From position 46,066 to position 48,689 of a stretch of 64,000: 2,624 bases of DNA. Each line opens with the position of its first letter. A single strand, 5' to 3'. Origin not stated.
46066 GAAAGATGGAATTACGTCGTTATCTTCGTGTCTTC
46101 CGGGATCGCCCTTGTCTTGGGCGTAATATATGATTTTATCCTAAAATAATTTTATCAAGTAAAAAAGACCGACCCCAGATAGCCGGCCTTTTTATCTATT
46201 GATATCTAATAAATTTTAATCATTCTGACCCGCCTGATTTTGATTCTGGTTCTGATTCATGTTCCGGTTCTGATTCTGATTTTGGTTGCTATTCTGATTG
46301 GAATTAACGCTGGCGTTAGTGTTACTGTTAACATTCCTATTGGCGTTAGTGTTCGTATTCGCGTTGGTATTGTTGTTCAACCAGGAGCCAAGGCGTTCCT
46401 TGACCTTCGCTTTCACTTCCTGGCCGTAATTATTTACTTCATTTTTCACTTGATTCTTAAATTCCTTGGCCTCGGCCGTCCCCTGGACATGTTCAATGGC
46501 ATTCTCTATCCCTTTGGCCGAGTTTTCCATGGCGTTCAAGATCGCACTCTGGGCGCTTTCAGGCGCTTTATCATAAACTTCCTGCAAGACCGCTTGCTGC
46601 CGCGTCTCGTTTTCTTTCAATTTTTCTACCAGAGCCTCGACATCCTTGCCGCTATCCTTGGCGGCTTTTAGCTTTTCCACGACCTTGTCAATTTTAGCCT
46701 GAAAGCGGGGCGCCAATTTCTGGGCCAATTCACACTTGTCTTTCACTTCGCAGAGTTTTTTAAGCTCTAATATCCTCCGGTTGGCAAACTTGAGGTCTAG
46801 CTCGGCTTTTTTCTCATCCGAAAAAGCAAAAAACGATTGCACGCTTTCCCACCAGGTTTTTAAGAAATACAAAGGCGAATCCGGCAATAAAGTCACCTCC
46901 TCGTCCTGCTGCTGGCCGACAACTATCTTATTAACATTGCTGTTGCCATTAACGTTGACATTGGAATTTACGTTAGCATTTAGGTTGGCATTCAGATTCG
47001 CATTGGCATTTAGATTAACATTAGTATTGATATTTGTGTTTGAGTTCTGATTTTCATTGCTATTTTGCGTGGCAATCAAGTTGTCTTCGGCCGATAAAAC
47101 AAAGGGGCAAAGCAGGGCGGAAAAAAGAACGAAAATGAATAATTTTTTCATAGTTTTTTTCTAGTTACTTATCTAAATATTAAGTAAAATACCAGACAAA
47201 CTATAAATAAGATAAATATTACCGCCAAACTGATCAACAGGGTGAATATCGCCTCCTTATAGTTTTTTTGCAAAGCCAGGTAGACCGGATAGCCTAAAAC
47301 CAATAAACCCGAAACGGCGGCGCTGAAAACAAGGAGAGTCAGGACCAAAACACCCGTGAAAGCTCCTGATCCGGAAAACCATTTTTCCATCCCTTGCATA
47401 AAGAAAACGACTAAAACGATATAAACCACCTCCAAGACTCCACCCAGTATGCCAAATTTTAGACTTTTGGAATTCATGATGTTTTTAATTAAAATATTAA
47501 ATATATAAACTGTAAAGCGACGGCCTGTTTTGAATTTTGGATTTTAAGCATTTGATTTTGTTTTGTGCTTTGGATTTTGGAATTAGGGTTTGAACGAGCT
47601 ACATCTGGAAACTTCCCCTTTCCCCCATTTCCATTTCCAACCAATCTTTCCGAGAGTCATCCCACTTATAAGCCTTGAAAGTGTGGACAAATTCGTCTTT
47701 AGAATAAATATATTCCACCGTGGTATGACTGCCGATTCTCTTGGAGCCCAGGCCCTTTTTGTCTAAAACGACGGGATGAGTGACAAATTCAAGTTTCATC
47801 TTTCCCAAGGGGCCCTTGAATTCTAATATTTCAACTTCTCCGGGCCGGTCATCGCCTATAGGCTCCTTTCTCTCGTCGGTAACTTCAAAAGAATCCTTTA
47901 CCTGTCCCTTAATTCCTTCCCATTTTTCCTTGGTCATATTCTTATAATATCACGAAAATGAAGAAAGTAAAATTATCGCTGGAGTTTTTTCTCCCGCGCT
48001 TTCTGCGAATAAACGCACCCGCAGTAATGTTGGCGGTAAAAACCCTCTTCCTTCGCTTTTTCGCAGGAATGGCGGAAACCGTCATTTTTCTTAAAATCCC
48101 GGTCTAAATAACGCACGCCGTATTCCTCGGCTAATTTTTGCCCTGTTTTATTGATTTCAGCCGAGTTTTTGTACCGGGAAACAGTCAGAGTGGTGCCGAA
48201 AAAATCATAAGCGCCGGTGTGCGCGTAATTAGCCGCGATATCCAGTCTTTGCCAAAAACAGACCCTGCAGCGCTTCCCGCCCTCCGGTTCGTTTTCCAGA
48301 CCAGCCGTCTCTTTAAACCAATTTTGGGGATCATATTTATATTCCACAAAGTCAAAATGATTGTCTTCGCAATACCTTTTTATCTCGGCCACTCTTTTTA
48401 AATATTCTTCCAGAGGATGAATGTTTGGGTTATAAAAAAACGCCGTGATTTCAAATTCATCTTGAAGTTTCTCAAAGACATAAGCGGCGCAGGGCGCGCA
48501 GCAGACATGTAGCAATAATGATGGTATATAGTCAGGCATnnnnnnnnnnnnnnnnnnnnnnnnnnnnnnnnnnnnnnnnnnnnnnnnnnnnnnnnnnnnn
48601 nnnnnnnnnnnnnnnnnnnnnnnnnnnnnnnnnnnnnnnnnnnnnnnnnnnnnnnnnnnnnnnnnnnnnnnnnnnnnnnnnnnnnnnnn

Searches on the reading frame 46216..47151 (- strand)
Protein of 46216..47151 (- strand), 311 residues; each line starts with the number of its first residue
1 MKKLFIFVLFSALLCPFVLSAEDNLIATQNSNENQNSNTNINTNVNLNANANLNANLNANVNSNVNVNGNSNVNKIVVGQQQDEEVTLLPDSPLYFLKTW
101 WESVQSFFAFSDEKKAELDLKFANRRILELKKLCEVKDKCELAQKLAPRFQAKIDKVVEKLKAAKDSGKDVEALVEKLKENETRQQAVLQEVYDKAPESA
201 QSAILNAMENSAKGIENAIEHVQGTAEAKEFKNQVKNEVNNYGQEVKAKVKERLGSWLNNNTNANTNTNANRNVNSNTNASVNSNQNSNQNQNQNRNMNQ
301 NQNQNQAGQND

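Call 12: search_protein_families(library=pfam, proteins=[window:46216-47151:-], max_evalue=0.001)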
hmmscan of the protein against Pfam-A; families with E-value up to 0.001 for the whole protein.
window:46216-47151:- (311 aa): 1 family
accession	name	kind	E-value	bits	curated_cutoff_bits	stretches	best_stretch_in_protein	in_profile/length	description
PF18915.5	DUF5667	-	1.3e-19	70.9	27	1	88-198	2-98/99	Domain of unknown function (DUF5667)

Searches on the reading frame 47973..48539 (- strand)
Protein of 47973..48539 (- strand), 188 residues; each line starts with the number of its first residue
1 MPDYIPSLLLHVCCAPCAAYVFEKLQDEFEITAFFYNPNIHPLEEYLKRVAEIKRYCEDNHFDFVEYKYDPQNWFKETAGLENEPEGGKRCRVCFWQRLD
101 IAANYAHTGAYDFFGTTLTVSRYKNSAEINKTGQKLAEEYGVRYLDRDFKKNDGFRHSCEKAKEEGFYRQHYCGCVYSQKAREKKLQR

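Call 12: search_protein_families(library=pfam, proteins=[window:47973-48539:-], max_evalue=0.001)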
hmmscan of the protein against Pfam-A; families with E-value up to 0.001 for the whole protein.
window:47973-48539:- (188 aa): 1 family
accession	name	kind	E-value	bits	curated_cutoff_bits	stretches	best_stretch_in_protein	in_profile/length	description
PF02677.20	QueH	-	2.9e-68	229.9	23.5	1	8-180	1-174/175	Epoxyqueuosine reductase QueH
